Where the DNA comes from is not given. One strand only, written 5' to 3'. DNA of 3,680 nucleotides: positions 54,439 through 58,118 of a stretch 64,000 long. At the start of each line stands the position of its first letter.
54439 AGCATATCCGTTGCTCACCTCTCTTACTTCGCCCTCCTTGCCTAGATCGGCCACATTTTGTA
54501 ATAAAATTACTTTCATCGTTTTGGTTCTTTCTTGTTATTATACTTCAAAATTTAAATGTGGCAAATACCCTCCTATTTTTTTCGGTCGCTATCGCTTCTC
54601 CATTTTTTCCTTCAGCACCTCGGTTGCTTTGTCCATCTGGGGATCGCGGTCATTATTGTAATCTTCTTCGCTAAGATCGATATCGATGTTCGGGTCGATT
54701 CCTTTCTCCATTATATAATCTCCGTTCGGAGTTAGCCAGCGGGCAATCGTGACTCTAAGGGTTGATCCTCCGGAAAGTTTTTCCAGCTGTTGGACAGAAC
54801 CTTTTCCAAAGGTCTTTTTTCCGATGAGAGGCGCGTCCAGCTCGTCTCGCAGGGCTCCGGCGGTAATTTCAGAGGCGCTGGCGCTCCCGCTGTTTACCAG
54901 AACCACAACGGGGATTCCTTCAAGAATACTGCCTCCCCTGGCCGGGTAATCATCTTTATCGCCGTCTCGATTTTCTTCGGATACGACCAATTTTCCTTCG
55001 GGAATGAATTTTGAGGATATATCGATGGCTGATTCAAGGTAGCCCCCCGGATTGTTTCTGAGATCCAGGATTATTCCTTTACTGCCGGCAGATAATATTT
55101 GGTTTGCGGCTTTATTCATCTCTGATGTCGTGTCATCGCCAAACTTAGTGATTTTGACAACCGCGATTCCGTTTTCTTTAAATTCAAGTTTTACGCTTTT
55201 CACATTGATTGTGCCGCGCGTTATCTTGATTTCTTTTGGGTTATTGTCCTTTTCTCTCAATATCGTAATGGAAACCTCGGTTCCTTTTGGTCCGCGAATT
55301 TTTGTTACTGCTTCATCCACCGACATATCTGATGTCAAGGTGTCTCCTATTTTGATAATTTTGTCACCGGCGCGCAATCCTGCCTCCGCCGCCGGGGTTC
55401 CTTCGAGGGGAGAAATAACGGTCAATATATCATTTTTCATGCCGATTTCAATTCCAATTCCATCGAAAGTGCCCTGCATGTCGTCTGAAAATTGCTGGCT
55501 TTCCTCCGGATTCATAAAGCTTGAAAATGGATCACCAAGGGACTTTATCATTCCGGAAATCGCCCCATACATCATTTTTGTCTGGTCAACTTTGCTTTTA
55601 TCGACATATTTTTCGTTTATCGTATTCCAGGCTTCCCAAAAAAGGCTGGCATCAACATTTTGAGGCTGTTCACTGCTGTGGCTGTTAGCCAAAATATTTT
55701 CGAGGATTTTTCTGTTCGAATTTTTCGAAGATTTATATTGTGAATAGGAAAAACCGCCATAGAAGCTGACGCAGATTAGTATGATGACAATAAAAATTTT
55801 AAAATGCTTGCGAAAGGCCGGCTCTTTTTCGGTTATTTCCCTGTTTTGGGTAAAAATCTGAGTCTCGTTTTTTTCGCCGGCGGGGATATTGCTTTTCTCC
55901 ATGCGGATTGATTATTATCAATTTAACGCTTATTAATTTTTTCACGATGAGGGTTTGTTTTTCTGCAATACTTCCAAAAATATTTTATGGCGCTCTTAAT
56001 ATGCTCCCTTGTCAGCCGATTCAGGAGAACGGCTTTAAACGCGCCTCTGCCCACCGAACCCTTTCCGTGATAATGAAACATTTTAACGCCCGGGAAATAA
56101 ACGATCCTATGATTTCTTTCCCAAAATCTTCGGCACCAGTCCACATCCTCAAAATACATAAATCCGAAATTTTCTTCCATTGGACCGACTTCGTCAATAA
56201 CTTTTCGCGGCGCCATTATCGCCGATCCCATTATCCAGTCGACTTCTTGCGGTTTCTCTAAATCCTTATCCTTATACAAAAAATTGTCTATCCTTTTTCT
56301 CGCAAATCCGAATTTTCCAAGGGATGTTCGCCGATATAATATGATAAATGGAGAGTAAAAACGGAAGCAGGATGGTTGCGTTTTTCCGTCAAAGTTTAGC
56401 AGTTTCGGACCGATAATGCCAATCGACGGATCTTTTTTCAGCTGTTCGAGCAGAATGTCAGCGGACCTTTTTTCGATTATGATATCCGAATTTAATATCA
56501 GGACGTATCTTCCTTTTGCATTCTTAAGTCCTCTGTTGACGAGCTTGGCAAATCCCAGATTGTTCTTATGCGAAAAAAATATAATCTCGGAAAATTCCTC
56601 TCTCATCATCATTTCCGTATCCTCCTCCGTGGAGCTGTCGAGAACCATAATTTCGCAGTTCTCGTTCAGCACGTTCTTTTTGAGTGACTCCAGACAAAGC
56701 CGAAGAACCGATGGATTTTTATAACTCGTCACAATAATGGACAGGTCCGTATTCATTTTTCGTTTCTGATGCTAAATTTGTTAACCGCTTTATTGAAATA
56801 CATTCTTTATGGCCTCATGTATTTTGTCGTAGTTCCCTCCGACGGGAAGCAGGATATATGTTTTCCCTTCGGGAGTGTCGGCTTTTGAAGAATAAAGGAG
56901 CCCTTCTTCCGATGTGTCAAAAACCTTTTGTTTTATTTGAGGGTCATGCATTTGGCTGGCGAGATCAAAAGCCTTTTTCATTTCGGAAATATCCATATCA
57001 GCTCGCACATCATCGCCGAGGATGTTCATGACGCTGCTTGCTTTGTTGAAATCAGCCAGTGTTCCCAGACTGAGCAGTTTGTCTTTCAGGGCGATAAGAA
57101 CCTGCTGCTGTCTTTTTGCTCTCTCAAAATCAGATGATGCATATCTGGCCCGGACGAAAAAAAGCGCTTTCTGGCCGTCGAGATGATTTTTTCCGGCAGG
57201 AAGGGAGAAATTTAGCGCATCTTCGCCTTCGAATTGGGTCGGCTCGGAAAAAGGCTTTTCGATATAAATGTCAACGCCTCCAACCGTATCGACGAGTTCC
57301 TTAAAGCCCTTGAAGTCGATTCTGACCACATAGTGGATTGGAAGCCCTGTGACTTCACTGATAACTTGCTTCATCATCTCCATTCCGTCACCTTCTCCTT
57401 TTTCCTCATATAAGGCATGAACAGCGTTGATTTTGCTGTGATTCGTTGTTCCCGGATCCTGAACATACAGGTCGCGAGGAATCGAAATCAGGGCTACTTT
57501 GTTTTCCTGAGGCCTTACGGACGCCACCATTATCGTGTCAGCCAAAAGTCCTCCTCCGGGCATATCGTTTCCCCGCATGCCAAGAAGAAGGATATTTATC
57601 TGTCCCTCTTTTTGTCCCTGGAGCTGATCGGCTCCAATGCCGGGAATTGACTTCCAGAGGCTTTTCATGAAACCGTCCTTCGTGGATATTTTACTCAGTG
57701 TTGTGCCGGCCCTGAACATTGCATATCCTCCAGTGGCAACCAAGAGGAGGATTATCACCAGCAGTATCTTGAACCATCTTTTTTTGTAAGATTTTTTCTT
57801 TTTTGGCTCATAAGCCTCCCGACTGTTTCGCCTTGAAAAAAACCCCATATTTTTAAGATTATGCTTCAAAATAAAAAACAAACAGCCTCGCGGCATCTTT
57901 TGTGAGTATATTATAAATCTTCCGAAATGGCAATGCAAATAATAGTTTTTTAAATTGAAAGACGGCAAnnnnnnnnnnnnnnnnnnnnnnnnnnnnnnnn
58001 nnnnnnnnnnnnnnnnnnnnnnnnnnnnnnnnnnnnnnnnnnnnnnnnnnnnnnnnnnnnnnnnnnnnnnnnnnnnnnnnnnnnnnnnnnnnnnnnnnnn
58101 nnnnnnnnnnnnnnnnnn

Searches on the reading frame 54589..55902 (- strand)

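Call 15: search_protein_families(library=pfam, proteins=[window:54589-55902:-], max_evalue=0.001)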
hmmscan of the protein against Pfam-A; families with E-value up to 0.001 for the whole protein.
window:54589-55902:- (437 aa): 5 families
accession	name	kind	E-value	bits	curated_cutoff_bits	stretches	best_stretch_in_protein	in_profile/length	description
PF03572.23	Peptidase_S41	-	2.6e-49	167.4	24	1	246-407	2-164/165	Peptidase family S41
PF22694.1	CtpB_N-like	-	1.4e-12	48.3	27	1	52-133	10-84/85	Activating protease CtpB N-terminal domain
PF00595.29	PDZ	-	2.9e-12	47.2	23.2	1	143-215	8-81/81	PDZ domain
PF17820.7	PDZ_6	-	5.5e-12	45.7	27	1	163-216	3-54/54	PDZ domain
PF13180.12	PDZ_2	-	2.3e-11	44.3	27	1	149-226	3-79/80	PDZ domain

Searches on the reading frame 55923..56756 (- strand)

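Call 15: search_protein_families(library=pfam, proteins=[window:55923-56756:-], max_evalue=0.001)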
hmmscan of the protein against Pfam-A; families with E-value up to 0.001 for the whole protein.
window:55923-56756:- (277 aa): 4 families
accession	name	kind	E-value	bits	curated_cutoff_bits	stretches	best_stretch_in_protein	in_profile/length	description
PF00535.33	Glycos_transf_2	-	6.4e-18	65.7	23.3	1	6-127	1-124/168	Glycosyl transferase family 2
PF13641.12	Glyco_tranf_2_3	-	8.7e-14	52.5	27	1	5-232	3-215/230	Glycosyltransferase like family 2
PF13712.12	Glyco_tranf_2_5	-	1e-08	35.6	27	1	64-219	36-178/210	Glycosyltransferase like family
PF13632.12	Glyco_trans_2_3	-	3.9e-05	24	27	1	84-228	1-123/198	Glycosyl transferase family group 2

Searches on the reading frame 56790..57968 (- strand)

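Call 15: search_protein_families(library=pfam, proteins=[window:56790-57968:-], max_evalue=0.001)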
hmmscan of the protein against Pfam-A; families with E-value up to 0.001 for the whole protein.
window:56790-57968:- (392 aa): 1 family
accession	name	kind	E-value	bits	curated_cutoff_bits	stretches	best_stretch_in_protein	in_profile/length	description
PF03816.19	LytR_cpsA_psr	-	1.6e-38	132.7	24.6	1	143-298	2-148/150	LytR_cpsA_psr family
